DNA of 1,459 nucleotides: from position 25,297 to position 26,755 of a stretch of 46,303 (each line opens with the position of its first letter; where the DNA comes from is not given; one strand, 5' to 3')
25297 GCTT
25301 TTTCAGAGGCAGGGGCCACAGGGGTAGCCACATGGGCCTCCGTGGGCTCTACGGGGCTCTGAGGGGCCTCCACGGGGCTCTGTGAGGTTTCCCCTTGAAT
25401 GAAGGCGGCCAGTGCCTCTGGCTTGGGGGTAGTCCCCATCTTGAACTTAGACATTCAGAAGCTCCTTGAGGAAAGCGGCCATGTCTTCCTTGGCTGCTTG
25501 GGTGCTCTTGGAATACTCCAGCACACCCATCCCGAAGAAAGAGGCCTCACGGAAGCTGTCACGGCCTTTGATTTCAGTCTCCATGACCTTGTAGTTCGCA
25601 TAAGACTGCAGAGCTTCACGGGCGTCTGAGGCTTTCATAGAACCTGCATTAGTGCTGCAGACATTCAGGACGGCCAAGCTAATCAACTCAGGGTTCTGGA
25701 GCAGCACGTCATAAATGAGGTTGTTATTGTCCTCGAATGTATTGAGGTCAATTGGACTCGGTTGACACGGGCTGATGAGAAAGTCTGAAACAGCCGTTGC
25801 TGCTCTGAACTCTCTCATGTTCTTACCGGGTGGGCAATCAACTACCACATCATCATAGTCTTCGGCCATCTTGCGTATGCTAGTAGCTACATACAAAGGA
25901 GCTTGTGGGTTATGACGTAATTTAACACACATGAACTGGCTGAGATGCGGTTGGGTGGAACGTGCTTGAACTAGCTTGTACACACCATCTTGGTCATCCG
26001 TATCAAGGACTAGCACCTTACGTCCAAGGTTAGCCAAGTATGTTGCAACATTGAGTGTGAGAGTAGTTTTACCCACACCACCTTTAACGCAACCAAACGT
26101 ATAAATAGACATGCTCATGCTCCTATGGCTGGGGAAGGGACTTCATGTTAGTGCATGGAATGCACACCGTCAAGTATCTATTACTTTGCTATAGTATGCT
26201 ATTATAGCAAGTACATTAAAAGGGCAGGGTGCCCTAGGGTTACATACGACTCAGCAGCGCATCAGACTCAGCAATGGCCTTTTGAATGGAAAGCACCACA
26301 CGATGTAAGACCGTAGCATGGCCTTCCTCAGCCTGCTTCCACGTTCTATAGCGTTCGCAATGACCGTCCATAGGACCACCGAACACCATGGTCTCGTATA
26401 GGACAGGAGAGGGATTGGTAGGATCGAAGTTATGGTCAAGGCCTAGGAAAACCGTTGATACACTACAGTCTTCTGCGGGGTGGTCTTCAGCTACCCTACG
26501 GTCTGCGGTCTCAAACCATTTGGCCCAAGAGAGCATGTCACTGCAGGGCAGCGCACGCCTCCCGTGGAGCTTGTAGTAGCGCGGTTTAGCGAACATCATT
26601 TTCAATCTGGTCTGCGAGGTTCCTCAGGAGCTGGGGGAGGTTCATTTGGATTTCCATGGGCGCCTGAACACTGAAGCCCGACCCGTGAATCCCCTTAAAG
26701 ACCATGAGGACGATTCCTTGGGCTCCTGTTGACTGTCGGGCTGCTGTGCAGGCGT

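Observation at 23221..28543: One phage carries a T7-type RNAP, an integrase and plasmid-maintenance genes: an ambiguous or dual prophage lifestyle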

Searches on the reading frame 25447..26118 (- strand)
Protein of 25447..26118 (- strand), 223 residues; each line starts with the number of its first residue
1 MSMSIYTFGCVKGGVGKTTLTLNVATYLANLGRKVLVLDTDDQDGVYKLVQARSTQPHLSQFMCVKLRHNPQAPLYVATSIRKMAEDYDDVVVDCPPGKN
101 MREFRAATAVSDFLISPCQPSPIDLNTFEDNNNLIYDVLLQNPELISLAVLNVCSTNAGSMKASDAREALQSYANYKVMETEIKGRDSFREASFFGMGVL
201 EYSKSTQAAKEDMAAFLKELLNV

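Call 5: search_protein_families(library=pfam, proteins=[window:25447-26118:-], max_evalue=0.01)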
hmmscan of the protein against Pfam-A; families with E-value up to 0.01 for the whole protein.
window:25447-26118:- (223 aa): 8 families
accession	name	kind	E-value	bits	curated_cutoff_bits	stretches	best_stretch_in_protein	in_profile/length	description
PF13614.12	AAA_31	-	3.1e-16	60.3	27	2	7-46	5-44/177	AAA domain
PF01656.29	CbiA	-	3.7e-11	43.5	25.4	1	12-197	7-123/125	CobQ/CobB/MinD/ParA nucleotide binding domain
PF07015.17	VirC1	-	7.9e-10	38.9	24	1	3-207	1-200/231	VirC1 protein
PF09140.17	MipZ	-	8.7e-10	38.8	20.7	1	8-127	5-138/262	ATPase MipZ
PF10609.15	ParA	-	2.5e-07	30.8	27.1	1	11-42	11-42/246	NUBPL iron-transfer P-loop NTPase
PF02374.21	ArsA_ATPase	-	3.4e-07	30.2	24.3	1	11-41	8-38/305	Anion-transporting ATPase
PF06564.18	CBP_BcsQ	-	9e-06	25.8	21.3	1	3-41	1-39/234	Cellulose biosynthesis protein BcsQ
PF00142.24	Fer4_NifH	-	0.00062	19.8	25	1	12-45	8-41/271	4Fe-4S iron sulfur cluster binding proteins, NifH/frxC family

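Call 6: search_protein_families(library=phrogs, proteins=[window:25447-26118:-], max_evalue=0.01)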
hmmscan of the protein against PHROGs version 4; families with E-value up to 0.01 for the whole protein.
window:25447-26118:- (223 aa): 1 family
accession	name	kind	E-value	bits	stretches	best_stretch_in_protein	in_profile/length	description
phrog_164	-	DNA, RNA and nucleotide metabolism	6.3e-40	138.7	1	1-222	222-471/500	ParA-like partition protein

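Call 34: search_dna_similar(query=window:25447-26118:-, collection=phages, mode=protein, max_rows=25)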
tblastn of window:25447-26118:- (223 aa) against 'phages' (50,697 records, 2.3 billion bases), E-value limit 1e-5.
Records with a match: 130; places in all: 130; records where one place covers at least 80% of the query: 58.
Best place of each record, by identity: <60% 130.
By first word of the organism name: Mycobacterium 75; Burkholderia 24; Bacteriophage 7; Vibrio 6; Zymomonas 3; Sodalis 3; Escherichia 2; Halomonas 2; Dolichospermum 1; Microcystis 1; and 6 more.
By host as written in the record: Mycobacterium smegmatis mc2 155 57; Burkholderia pseudomallei 15; - 14; Mycobacterium smegmatis mc#155 11; Vibrio parahaemolyticus 5; Burkholderia sp. 5; Mycobacterium smegmatis mc2155 3; Escherichia coli C600 2; and 15 more.
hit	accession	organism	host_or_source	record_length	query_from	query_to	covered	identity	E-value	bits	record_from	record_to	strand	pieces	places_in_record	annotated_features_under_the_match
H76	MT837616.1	Bacteriophage sp.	human fecal samples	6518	12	223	95%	32.2%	2e-18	89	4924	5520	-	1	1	record has no annotation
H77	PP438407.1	Dolichospermum phage Dfl-JY14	Dolichospermum flos-aquae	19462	5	223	98%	29.7%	2e-15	80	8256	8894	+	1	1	DNA partitioning protein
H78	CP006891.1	Zymomonas mobilis subsp. mobilis str. CP4 = NRRL B-14023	-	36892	12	223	95%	30.0%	3e-13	74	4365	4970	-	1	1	plasmid segregation oscillating ATPase ParF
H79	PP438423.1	Microcystis phage Mwe-JY31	Microcystis wesenbergii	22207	1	219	98%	29.0%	2e-12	71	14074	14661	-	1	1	ParA-like protein | hypothetical protein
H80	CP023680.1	Zymomonas mobilis subsp. mobilis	-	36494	12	223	95%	28.8%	1e-12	72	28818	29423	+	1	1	CobQ/CobB/MinD/ParA nucleotide binding domain protein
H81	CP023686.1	Zymomonas mobilis subsp. mobilis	-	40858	12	223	95%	28.8%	1e-12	72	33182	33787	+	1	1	CobQ/CobB/MinD/ParA nucleotide binding domain protein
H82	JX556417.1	Vibrio phage vB_VpaM_MAR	Vibrio parahaemolyticus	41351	12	221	94%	28.8%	4e-10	64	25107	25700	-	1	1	partition protein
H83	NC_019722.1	Vibrio phage vB_VpaM_MAR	Vibrio parahaemolyticus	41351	12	221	94%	28.8%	4e-10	64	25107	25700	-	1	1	ParA-like partition protein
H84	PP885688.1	Tunturiibacter phage Tunturi_5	Tunturiibacter psychrotolerans X4BP1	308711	7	209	91%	29.4%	3e-10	65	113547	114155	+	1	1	ParA-like partition protein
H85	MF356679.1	Escherichia phage D6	Escherichia coli C600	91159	12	222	95%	28.2%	3e-17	86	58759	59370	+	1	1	hypothetical protein (x2)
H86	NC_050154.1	Escherichia phage D6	Escherichia coli C600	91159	12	222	95%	28.2%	3e-17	86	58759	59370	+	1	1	ParA-like partition protein | hypothetical protein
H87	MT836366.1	Bacteriophage sp.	human fecal samples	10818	12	223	95%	28.0%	1e-11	69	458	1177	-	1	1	record has no annotation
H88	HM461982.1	Burkholderia phage KS14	Burkholderia cenocepacia C6433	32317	5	209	92%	28.0%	2e-11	69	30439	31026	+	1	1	40: gp40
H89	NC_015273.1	Burkholderia phage KS14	Burkholderia cenocepacia C6433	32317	5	209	92%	28.0%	2e-11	69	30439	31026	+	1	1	40: ParA-like partition protein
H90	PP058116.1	Burkholderia phage vB_BceM_CEP1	Burkholderia sp.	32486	5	209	92%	28.0%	2e-11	69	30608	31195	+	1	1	AAA family ATPase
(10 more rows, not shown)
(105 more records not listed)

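Call 85: search_protein_families(library=ncbifam, proteins=[window:25447-26118:-], max_evalue=0.01)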
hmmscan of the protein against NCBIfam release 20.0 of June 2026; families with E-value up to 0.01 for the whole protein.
window:25447-26118:- (223 aa): 28 families (the best 25 are shown)
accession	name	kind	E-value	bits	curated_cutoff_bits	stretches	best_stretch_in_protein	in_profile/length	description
NF041546.1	ParA_partition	equivalog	1.6e-37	129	180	1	11-219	7-203/203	ParA family partition ATPase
TIGR01969.1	minD_arch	subfamily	9.2e-13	47.9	201.75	2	7-41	4-38/251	cell division ATPase MinD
NF010423.0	PRK13849.1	equivalog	6.9e-11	42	313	1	3-208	1-201/231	conjugal transfer ATPase VirC1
TIGR03371.1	cellulose_yhjQ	equivalog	3.6e-10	39.8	157.85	1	10-44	8-42/246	cellulose biosynthesis protein BcsQ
TIGR01968.1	minD_bact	equivalog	2e-09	37.2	212.9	1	11-41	9-39/261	septum site-determining protein MinD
TIGR03453.1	partition_RepA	equivalog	5.8e-09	35.2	348.45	2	11-47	112-148/387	plasmid partitioning protein RepA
NF041283.1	PrgP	equivalog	7e-09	35.4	400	2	11-57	10-57/297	ParA superfamily DNA segregation protein PrgP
NF047398.1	AAA_KGGVGR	domain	7.5e-09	36.2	90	1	3-51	2-51/190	KGGVGR-motif variant AAA ATPase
NF053622.1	ATPseBagAMYCTU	equivalog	3.9e-08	33.1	400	1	12-53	15-56/325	ATPase BagA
NF010443.0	PRK13869.1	subfamily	6.3e-08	31.8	446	1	10-49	128-167/405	plasmid-partitioning protein RepA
TIGR00345.1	GET3_arsA_TRC40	subfamily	1.6e-07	31.2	135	1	12-42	5-35/299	TRC40/GET3/ArsA family transport-energizing ATPase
TIGR04291.1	arsen_driv_ArsA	equivalog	1e-06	27.8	650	1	6-46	5-45/565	arsenical pump-driving ATPase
TIGR01007.1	eps_fam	subfamily_domain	6.2e-06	25.9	108.05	1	9-64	23-79/204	polysaccharide biosynthesis tyrosine autokinase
NF053621.1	ATPseBagBMYCTU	equivalog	2.6e-05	23.5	521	1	10-42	18-50/371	ATPase BagB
NF041136.1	MrpORP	equivalog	5.3e-05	22.7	450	1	12-60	14-63/365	iron-sulfur cluster carrier protein MrpORP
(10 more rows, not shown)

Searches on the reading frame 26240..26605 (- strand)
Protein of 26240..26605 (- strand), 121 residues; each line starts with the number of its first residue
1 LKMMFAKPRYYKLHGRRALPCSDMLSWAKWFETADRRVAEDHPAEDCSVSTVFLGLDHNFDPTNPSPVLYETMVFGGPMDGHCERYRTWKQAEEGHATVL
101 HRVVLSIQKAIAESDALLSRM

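Call 5: search_protein_families(library=pfam, proteins=[window:26240-26605:-], max_evalue=0.01)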
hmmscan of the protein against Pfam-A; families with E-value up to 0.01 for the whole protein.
window:26240-26605:- (121 aa): 0 families

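Call 6: search_protein_families(library=phrogs, proteins=[window:26240-26605:-], max_evalue=0.01)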
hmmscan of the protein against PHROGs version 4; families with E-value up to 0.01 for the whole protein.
window:26240-26605:- (121 aa): 0 families

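Call 85: search_protein_families(library=ncbifam, proteins=[window:26240-26605:-], max_evalue=0.01)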
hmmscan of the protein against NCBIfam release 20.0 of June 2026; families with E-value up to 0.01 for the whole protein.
window:26240-26605:- (121 aa): 0 families
